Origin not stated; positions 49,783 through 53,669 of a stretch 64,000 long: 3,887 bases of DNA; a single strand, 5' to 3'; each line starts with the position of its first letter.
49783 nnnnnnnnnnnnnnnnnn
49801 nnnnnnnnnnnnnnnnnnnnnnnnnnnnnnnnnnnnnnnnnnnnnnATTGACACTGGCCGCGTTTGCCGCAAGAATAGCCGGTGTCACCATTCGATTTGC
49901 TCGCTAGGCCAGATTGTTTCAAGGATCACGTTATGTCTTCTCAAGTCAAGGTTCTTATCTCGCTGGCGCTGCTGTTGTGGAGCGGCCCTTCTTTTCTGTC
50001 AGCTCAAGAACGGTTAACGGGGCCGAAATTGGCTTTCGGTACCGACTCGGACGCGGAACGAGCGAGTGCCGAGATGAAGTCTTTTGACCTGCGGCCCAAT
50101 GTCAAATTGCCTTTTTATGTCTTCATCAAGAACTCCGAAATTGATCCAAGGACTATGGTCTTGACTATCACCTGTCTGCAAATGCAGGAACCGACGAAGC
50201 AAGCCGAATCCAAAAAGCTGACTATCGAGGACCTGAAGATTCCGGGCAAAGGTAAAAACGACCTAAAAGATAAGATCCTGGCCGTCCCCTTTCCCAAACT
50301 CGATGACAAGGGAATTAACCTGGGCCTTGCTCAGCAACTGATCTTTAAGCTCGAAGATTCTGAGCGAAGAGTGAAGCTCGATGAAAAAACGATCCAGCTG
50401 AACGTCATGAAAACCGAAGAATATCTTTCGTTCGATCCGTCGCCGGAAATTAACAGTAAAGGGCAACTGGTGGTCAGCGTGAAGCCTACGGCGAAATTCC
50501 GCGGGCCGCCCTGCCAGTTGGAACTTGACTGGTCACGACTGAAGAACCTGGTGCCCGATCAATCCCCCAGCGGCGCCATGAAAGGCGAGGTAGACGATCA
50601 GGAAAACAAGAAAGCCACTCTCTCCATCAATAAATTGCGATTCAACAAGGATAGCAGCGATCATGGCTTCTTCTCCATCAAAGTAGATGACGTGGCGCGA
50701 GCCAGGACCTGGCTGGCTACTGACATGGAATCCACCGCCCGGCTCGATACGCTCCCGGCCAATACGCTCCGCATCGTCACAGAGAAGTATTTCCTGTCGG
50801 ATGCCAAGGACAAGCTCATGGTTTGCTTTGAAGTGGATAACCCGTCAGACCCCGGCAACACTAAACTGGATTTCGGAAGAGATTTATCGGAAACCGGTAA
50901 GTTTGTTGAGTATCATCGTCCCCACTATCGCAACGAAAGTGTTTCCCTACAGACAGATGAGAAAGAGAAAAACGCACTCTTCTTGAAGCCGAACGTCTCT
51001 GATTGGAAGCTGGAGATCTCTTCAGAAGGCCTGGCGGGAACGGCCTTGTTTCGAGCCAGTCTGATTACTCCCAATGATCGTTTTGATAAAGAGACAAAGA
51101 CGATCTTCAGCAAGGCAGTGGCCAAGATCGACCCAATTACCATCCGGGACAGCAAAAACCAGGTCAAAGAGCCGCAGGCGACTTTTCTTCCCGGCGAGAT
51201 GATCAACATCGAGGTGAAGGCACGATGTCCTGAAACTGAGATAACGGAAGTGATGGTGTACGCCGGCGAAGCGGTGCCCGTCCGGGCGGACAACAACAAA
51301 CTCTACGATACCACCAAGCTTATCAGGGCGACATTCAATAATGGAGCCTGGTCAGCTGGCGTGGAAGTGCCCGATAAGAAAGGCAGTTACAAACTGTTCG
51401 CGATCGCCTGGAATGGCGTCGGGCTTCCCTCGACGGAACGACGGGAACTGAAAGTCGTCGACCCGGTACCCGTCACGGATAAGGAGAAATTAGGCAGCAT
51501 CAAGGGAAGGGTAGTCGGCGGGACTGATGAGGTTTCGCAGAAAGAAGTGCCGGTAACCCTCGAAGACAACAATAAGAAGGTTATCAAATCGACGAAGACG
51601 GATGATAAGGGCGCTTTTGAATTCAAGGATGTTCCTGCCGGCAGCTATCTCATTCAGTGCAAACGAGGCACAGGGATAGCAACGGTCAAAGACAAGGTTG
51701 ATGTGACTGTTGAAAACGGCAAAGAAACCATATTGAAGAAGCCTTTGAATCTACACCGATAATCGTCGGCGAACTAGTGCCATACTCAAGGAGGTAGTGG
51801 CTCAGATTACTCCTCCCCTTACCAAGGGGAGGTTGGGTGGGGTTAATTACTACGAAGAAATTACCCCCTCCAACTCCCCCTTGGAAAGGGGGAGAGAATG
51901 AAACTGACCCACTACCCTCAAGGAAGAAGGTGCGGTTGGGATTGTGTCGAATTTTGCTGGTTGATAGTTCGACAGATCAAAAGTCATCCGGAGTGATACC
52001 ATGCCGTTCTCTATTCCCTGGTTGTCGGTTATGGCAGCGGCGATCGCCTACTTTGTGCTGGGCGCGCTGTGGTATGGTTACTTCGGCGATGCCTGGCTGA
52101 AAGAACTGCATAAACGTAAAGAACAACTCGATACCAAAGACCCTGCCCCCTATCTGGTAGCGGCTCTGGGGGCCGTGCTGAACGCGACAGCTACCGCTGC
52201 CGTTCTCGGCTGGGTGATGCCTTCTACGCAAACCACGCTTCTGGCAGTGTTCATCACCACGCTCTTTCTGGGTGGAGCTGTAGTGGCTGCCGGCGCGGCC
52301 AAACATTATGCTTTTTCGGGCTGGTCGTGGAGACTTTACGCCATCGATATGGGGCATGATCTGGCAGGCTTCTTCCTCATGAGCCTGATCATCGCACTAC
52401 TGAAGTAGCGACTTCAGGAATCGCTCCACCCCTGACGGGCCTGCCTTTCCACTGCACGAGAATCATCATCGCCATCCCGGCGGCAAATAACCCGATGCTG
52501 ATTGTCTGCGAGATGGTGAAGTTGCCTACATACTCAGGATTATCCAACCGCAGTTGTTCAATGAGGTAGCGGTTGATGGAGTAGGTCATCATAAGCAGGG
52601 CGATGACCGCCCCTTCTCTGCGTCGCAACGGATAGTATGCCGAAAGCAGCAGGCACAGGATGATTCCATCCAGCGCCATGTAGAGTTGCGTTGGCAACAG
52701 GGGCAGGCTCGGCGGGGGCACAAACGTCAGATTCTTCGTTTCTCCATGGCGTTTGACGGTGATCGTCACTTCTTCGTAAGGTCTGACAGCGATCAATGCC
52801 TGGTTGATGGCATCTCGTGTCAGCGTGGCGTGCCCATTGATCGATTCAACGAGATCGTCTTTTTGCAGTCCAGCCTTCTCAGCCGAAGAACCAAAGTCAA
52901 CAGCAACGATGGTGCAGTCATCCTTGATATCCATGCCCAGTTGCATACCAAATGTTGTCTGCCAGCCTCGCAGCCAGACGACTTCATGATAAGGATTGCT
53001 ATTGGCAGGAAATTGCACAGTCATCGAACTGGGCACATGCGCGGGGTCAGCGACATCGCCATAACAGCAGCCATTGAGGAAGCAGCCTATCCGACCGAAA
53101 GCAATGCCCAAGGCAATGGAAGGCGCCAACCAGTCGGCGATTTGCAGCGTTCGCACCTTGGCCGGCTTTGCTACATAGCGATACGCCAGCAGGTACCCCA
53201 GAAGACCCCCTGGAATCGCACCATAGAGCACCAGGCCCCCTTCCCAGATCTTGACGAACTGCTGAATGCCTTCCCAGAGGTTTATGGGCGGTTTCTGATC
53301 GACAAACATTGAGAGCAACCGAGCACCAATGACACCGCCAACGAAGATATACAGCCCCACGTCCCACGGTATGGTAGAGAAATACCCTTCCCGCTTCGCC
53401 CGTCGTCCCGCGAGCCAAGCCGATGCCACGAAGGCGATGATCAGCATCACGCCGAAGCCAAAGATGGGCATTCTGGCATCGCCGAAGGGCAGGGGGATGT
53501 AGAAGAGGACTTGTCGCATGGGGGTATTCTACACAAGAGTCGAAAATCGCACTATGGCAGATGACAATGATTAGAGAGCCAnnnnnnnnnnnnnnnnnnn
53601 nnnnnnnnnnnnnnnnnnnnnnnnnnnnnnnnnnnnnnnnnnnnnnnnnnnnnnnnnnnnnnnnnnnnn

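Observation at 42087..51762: AT-rich three-gene operon: two membrane-anchored pseudo-caspase giants (one with vWA) plus a secreted partner. Uncharacterised system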

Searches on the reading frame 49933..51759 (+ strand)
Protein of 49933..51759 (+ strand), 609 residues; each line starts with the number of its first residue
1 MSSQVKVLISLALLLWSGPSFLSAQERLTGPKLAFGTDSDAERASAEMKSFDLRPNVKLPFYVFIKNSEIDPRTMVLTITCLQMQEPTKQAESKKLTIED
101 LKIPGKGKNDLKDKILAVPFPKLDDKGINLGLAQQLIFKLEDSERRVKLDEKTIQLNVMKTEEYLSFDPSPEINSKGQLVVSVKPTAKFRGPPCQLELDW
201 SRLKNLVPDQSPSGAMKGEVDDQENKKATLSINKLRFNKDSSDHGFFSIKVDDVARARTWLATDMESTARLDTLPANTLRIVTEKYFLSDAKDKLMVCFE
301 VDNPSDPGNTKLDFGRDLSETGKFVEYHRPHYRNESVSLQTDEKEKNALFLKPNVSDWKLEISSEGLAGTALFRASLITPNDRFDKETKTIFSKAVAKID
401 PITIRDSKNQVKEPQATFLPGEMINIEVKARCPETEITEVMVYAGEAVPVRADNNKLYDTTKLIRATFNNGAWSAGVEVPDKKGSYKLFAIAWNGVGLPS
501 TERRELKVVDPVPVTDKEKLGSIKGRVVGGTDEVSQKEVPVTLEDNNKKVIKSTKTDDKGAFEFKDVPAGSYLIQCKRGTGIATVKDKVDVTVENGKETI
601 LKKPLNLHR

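Call 6: search_protein_families(library=pfam, proteins=[window:49933-51759:+], max_evalue=1)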
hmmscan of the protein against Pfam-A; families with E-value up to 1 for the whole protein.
window:49933-51759:+ (609 aa): 9 families
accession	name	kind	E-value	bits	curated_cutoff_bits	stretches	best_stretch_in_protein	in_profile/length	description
PF13620.12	CarboxypepD_reg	-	5.3e-09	36.7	32.3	1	522-598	1-74/82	Carboxypeptidase regulatory-like domain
PF17210.9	SdrD_B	-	3.1e-07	31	29.7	1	534-585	22-73/112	SdrD B-like domain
PF17802.7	SpaA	-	6.8e-05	23.4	23.1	1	540-599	20-82/91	Prealbumin-like fold domain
PF23193.1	NOMO_3rd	-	0.0013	19.2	27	1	537-576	46-84/120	NOMO third transthyretin-like domain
PF09430.16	EMC7_beta-sandw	-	0.0021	18.7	26.6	1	535-578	6-47/122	ER membrane protein complex subunit 7, beta-sandwich domain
PF13715.12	CarbopepD_reg_2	-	0.0029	18.1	32.2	1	551-599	25-72/88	CarboxypepD_reg-like domain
PF14686.12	fn3_3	-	0.0095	16.1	24.4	1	542-599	17-73/75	Polysaccharide lyase family 4, domain II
PF11974.14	bMG3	-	0.079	13.4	34.9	1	535-567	27-59/103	Bacterial alpha-2-macroglobulin MG3 domain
PF01060.29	TTR-52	-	0.12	13.4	24.9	1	524-565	1-44/79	Transthyretin-like family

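Call 7: search_protein_families(library=ncbifam, proteins=[window:49933-51759:+], max_evalue=1)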
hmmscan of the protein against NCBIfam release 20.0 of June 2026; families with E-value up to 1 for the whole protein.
window:49933-51759:+ (609 aa): 6 families
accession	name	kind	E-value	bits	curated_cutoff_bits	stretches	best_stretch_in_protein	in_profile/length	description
NF012181.0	MSCRAMM_SdrD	exception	0.00027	18.5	2500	1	531-583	921-973/1379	MSCRAMM family adhesin SdrD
NF058648.1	ECF_sub_HI1622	equivalog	0.0025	17.8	100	1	537-581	40-85/180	NikL family nickel/cobalt ECF transporter subunit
NF000535.3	MSCRAMM_SdrC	exception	0.017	13.1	1700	1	533-583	628-678/963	MSCRAMM family adhesin SdrC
NF052345.1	S_layer_anammox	exception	0.028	11.7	1400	1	514-601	1306-1387/1596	Kustd1514 family S-layer glycoprotein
TIGR04183.1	Por_Secre_tail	domain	0.031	14.2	23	1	536-586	18-68/72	T9SS type A sorting domain-containing protein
NF004645.0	PRK05989.2-3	equivalog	0.039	11.1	1619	1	538-598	20-83/1597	cobaltochelatase subunit CobN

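Call 19: find_homologous_proteins(query=window:49933-51759:+)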
Query window:49933-51759:+ (609 aa): 5 proteins with E <= 0.001 among 8000 candidates.
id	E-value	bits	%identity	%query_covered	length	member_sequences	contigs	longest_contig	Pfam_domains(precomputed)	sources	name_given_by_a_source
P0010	0.0e+0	1354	100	100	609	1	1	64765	PF13620.13,PF22904.4,PF17210.10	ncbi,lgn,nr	ncbi:MAG TPA: carboxypeptidase-like regulatory domain-containing protein [Gemmatales bacterium]|nr:c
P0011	1.1e-276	937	72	100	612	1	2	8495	PF13620.13,PF22904.4,PF17210.10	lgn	-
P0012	5.6e-267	905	69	100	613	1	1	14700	PF13620.13,PF22904.4,PF17210.10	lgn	-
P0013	4.8e-262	889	69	100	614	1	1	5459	PF13620.13,PF22904.4,PF17210.10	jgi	-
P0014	4.9e-147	509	47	99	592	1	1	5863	PF13620.13,PF22904.4,PF17210.10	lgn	-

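Call 22: find_encoding_contigs(protein=P0014, flank=10000, max_places=3)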
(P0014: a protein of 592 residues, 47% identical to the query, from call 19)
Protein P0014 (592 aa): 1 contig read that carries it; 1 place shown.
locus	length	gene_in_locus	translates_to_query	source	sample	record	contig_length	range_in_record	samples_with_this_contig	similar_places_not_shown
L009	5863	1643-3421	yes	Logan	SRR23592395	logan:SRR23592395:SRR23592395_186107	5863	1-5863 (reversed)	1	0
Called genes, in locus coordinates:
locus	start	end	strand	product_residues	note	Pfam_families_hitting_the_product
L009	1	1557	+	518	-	?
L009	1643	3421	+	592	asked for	PF13620:CarboxypepD_reg, PF17210:SdrD_B, PF22904:NOMO1-like_2nd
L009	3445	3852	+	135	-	PF08570:DUF1761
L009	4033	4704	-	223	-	PF19630:DUF6134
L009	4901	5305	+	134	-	PF04237:YjbR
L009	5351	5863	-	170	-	?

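Call 78: search_protein_families(library=padloc, proteins=[window:49933-51759:+], max_evalue=0.01)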
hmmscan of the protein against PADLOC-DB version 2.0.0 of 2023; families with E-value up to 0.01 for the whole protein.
window:49933-51759:+ (609 aa): 0 families

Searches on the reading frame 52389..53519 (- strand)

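Call 11: search_protein_families(library=pfam, proteins=[window:52389-53519:-], max_evalue=0.001)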
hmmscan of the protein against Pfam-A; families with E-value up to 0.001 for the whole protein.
window:52389-53519:- (376 aa): 3 families
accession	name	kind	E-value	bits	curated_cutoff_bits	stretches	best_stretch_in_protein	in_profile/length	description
PF01790.23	LGT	-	3.4e-45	154.7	24.9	1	17-353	9-239/240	Prolipoprotein diacylglyceryl transferase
PF17820.7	PDZ_6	-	1.8e-09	37.6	27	1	204-257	2-54/54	PDZ domain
PF13180.12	PDZ_2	-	6.4e-09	36.4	27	1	198-265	10-77/80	PDZ domain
